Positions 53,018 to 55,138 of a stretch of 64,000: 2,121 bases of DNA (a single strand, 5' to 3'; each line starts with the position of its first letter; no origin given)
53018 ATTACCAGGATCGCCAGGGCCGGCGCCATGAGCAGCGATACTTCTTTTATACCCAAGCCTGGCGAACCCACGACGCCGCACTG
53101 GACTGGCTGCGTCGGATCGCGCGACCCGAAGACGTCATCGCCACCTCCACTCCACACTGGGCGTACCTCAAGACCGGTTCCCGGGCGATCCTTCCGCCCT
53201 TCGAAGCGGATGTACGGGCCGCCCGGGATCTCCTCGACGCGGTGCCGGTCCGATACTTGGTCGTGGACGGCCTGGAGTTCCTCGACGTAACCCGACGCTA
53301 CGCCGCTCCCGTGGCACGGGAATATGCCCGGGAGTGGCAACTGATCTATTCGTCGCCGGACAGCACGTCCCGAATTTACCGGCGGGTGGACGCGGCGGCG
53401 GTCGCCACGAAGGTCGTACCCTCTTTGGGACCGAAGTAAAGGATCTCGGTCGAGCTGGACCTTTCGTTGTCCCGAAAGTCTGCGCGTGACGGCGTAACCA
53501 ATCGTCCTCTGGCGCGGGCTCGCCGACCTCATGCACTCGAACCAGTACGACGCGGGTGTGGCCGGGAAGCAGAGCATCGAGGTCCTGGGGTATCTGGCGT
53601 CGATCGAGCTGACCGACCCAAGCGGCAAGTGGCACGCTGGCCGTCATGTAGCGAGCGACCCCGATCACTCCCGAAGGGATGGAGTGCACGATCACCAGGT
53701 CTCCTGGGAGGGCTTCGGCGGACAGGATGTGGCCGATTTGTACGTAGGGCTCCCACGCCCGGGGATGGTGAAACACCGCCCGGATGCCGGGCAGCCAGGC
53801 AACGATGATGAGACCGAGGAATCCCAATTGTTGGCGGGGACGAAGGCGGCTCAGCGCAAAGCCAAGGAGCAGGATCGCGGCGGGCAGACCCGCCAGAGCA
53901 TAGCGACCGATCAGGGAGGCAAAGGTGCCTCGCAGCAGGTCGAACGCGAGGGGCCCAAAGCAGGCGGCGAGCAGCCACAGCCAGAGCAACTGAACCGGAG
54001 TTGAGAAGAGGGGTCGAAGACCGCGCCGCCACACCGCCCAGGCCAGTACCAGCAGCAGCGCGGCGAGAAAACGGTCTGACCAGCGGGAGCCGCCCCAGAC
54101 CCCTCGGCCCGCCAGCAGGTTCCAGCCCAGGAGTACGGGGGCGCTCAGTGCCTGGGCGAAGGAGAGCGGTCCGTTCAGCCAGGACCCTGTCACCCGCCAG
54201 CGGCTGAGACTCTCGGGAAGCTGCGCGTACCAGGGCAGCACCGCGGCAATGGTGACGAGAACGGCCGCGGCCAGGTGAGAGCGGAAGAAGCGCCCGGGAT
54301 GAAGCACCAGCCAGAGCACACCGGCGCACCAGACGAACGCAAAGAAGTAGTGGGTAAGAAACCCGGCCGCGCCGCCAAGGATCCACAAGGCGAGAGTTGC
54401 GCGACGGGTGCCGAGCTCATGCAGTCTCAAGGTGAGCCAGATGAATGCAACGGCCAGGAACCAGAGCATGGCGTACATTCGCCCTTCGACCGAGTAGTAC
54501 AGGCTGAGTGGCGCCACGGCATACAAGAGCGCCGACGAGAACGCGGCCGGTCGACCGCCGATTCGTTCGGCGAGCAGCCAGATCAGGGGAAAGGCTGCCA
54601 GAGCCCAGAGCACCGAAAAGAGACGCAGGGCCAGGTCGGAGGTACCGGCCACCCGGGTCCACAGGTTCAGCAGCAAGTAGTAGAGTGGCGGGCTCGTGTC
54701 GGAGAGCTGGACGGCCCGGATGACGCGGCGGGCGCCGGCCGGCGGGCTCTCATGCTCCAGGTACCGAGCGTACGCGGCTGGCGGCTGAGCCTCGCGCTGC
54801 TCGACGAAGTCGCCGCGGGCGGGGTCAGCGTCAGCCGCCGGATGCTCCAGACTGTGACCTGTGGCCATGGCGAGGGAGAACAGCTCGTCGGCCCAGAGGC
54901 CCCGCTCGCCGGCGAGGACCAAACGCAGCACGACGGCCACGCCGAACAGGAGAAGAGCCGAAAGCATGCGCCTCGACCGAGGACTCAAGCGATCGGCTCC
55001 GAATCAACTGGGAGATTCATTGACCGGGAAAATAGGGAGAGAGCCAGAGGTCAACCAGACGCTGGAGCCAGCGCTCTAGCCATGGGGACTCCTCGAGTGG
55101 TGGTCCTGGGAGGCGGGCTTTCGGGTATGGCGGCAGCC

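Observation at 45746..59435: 13.7-kb surface-glycan locus combining an ABC-transporter-dependent backbone operon with two lipid-carrier/GT-C decoration branches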

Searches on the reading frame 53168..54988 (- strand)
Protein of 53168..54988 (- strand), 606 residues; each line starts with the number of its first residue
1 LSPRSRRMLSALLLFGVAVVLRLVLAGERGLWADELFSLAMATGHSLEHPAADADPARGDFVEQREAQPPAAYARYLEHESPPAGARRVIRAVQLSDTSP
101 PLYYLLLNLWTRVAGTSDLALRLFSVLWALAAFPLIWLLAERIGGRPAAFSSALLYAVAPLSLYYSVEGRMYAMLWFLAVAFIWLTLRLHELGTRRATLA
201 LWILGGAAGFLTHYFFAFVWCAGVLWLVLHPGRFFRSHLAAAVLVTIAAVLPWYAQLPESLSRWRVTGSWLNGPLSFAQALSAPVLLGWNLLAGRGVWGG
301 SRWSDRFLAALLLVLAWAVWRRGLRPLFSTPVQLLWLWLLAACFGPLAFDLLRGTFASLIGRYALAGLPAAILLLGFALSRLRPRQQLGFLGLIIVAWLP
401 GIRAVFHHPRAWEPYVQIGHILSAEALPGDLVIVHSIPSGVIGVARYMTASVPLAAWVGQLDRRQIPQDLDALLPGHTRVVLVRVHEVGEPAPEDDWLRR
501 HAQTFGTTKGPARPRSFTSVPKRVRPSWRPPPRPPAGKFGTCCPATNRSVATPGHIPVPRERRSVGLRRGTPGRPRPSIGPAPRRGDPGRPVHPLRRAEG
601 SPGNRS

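Call 6: search_protein_families(library=pfam, proteins=[window:53168-54988:-], max_evalue=0.01)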
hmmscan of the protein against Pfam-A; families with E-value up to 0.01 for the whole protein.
window:53168-54988:- (606 aa): 1 family
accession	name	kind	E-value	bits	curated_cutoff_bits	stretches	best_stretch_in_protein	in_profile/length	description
PF13231.12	PMT_2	-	5.4e-14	53.2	26.1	1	99-253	2-157/160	Dolichyl-phosphate-mannose-protein mannosyltransferase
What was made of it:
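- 53376..54967 (-): 529-aa PMT_2-family GT-C glycosyltransferase (ArnT-like), convergent with X570 and overlapping it by 64 nt. Two +1 insertions lie near 53454 and 53483. Pfam PMT_2 (call 6).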

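Call 10: find_homologous_proteins(query=window:53480-54988:-, max_evalue=0.00001)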
Query seq(503 aa) (503 aa): 1366 proteins with E <= 0.00001 among 8000 candidates; the best 120 are listed.
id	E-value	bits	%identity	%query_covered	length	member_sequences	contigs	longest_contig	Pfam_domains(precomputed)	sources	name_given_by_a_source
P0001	0.0e+0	1033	96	99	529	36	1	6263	PF13231.13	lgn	-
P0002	2.4e-293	992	90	99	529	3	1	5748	PF13231.13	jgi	jgi:uncharacterized membrane protein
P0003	5.2e-285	964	89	99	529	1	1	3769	PF13231.13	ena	-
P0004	1.3e-284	963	89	98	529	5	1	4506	PF13231.13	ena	-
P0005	1.9e-284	963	89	99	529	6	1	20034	PF13231.13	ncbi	ncbi:MAG: glycosyltransferase family 39 protein [Gemmatimonadales bacterium]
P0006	4.9e-278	941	87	98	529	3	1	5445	PF13231.13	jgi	-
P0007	1.2e-276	937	84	100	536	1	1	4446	PF13231.13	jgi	jgi:hypothetical protein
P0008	3.9e-270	915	84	99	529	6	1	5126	PF13231.13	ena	-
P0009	4.4e-261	885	81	96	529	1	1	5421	PF13231.13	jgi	jgi:uncharacterized membrane protein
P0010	2.5e-260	883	80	96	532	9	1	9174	PF13231.13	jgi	jgi:uncharacterized membrane protein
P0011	9.4e-254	861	78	96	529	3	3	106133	PF13231.13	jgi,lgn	jgi:uncharacterized membrane protein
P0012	6.9e-250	849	78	99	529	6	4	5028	PF13231.13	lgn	-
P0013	4.9e-244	829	74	100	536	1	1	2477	PF13231.13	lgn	-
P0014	7.9e-244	829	75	98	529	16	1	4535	PF13231.13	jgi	jgi:uncharacterized membrane protein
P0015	1.4e-241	821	77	96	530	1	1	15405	PF13231.13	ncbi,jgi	jgi:hypothetical protein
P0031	4.5e-220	750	69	100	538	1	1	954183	PF13231.13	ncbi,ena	-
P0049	1.2e-185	637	61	96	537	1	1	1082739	PF13231.13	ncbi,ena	-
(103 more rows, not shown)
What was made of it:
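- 53376..54967 (-): 96% identical to intact P0001 (call 10).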

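Call 11: find_encoding_contigs(protein=P0005, flank=10000, max_places=2)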
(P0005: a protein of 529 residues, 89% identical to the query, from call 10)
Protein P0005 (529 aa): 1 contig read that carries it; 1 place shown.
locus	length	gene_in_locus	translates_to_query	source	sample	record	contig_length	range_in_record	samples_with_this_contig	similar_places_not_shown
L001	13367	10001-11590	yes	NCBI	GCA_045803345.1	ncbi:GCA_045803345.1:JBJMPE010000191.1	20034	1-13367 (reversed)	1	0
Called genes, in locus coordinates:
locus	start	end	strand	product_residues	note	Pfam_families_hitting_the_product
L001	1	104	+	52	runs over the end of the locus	PF18919:DUF5670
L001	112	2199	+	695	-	PF00596:Aldolase_II, PF00106:adh_short, PF13561:adh_short_C2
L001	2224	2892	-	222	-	-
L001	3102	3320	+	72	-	-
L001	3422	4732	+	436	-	PF00324:AA_permease, PF13520:AA_permease_2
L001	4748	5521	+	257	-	PF02274:ADI (weak)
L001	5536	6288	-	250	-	PF00106:adh_short, PF08659:KR, PF13561:adh_short_C2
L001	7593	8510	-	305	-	PF01040:UbiA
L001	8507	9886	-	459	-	PF00890:FAD_binding_2 (weak), PF01266:DAO, PF01593:Amino_oxidase, PF07992:Pyr_redox_2 (faint), PF12831:FAD_oxidored (faint), PF13450:NAD_binding_8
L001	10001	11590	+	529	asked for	PF13231:PMT_2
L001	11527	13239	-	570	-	-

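Call 12: find_encoding_contigs(protein=P0011, flank=10000, max_places=2)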
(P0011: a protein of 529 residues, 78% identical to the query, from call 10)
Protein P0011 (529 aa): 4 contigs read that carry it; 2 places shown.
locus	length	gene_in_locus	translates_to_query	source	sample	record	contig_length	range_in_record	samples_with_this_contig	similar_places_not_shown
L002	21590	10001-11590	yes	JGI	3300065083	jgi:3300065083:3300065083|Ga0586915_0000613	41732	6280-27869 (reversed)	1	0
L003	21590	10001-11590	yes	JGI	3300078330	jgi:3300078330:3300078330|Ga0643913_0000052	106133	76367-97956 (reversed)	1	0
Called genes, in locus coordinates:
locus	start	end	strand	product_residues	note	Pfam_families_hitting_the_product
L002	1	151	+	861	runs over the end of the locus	PF02190:LON_substr_bdg, PF00004:AAA, PF07724:AAA_2 (weak), PF07728:AAA_5, PF22667:Lon_lid, PF05362:Lon_C, PF13541:ChlI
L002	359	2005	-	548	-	PF01627:Hpt, PF00072:Response_reg, PF00990:GGDEF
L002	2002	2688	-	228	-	PF01978:TrmB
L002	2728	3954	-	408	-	-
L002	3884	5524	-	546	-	PF04389:Peptidase_M28, PF01546:Peptidase_M20 (weak)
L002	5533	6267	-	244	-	PF00106:adh_short, PF08659:KR, PF13561:adh_short_C2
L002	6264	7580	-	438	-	PF01565:FAD_binding_4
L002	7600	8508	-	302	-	PF01040:UbiA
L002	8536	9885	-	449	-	PF01266:DAO, PF01593:Amino_oxidase, PF12831:FAD_oxidored (faint), PF13450:NAD_binding_8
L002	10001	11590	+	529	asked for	PF13231:PMT_2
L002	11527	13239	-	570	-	-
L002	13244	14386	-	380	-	PF00535:Glycos_transf_2, PF13641:Glyco_tranf_2_3 (weak), PF26629:GT2_TM_C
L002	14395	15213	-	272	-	PF00005:ABC_tran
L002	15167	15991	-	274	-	PF01061:ABC2_membrane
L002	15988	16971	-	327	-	PF00535:Glycos_transf_2, PF13641:Glyco_tranf_2_3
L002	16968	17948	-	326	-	PF00535:Glycos_transf_2, PF10111:Glyco_tranf_2_2 (weak), PF13641:Glyco_tranf_2_3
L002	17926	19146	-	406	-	PF13439:Glyco_transf_4, PF13579:Glyco_trans_4_4, PF00534:Glycos_transf_1, PF13692:Glyco_trans_1_4, PF13524:Glyco_trans_1_2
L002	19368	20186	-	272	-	PF00730:HhH-GPD, PF00633:HHH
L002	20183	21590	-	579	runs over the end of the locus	PF14716:HHH_8, PF14520:HHH_5 (weak), PF14791:DNA_pol_B_thumb, PF02811:PHP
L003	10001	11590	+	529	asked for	PF13231:PMT_2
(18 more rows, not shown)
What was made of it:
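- On GtrB / DPMS-type polyprenyl-phosphate glycosyltransferase (for GT2-TM): Glycos_transf_2 with GT2_TM_C in relatives (calls 6, 12).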

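Call 14: find_encoding_contigs(protein=P0031, flank=10000, max_places=1)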
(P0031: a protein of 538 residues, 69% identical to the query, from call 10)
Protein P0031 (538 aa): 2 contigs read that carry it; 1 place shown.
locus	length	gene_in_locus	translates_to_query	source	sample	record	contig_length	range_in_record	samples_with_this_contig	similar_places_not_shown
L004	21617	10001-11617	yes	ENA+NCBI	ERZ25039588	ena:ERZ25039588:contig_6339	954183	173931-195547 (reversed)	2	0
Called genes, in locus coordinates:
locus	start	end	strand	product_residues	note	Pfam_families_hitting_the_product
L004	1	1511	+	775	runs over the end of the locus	PF02190:LON_substr_bdg, PF00004:AAA, PF07724:AAA_2 (weak), PF07728:AAA_5, PF22667:Lon_lid, PF05362:Lon_C, PF13541:ChlI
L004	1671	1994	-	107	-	PF01627:Hpt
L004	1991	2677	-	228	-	PF01978:TrmB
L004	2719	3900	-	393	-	-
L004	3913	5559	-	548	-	PF04389:Peptidase_M28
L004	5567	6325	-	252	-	PF00106:adh_short, PF08659:KR, PF13561:adh_short_C2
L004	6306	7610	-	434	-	PF01565:FAD_binding_4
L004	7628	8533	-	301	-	PF01040:UbiA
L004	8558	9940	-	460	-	PF07992:Pyr_redox_2 (faint), PF00070:Pyr_redox (faint), PF01266:DAO, PF01593:Amino_oxidase, PF12831:FAD_oxidored (weak), PF13450:NAD_binding_8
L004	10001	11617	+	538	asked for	PF13231:PMT_2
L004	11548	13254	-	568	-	-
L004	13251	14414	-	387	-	PF00535:Glycos_transf_2, PF13641:Glyco_tranf_2_3 (weak), PF26629:GT2_TM_C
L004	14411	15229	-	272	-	PF00005:ABC_tran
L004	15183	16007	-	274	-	PF01061:ABC2_membrane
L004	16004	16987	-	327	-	PF00535:Glycos_transf_2, PF13641:Glyco_tranf_2_3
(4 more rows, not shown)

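Call 15: find_encoding_contigs(protein=P0049, flank=10000, max_places=1)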
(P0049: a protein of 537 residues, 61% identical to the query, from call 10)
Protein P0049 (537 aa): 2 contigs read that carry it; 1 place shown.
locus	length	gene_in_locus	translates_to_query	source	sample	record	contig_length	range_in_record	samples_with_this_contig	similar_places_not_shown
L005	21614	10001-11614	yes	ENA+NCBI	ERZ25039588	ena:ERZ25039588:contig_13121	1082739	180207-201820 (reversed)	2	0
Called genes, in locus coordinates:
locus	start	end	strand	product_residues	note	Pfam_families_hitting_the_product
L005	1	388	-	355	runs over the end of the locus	-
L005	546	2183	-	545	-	PF02225:PA (faint), PF04389:Peptidase_M28, PF01546:Peptidase_M20 (weak)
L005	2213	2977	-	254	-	PF00106:adh_short, PF13561:adh_short_C2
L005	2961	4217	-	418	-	PF01565:FAD_binding_4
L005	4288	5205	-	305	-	PF01040:UbiA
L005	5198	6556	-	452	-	PF00890:FAD_binding_2 (weak), PF01266:DAO, PF07992:Pyr_redox_2 (faint), PF12831:FAD_oxidored (faint), PF13450:NAD_binding_8, PF01593:Amino_oxidase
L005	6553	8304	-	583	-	-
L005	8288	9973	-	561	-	-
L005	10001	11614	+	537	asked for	PF13231:PMT_2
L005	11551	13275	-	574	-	-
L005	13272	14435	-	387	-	PF00535:Glycos_transf_2, PF13641:Glyco_tranf_2_3 (weak), PF26629:GT2_TM_C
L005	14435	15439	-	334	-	PF13506:Glyco_transf_21, PF00535:Glycos_transf_2, PF10111:Glyco_tranf_2_2, PF13641:Glyco_tranf_2_3, PF13632:Glyco_trans_2_3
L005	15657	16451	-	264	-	PF00005:ABC_tran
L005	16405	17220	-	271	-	PF01061:ABC2_membrane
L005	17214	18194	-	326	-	PF00535:Glycos_transf_2, PF13641:Glyco_tranf_2_3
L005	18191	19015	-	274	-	-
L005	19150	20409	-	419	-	PF13439:Glyco_transf_4, PF13579:Glyco_trans_4_4, PF00534:Glycos_transf_1, PF13692:Glyco_trans_1_4, PF13524:Glyco_trans_1_2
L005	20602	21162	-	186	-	PF00730:HhH-GPD, PF00633:HHH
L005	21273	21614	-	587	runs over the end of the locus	PF14716:HHH_8, PF14520:HHH_5 (weak), PF14791:DNA_pol_B_thumb, PF02811:PHP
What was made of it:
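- Checked: In some the flanking genes differ completely (calls 12, 14, 15).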
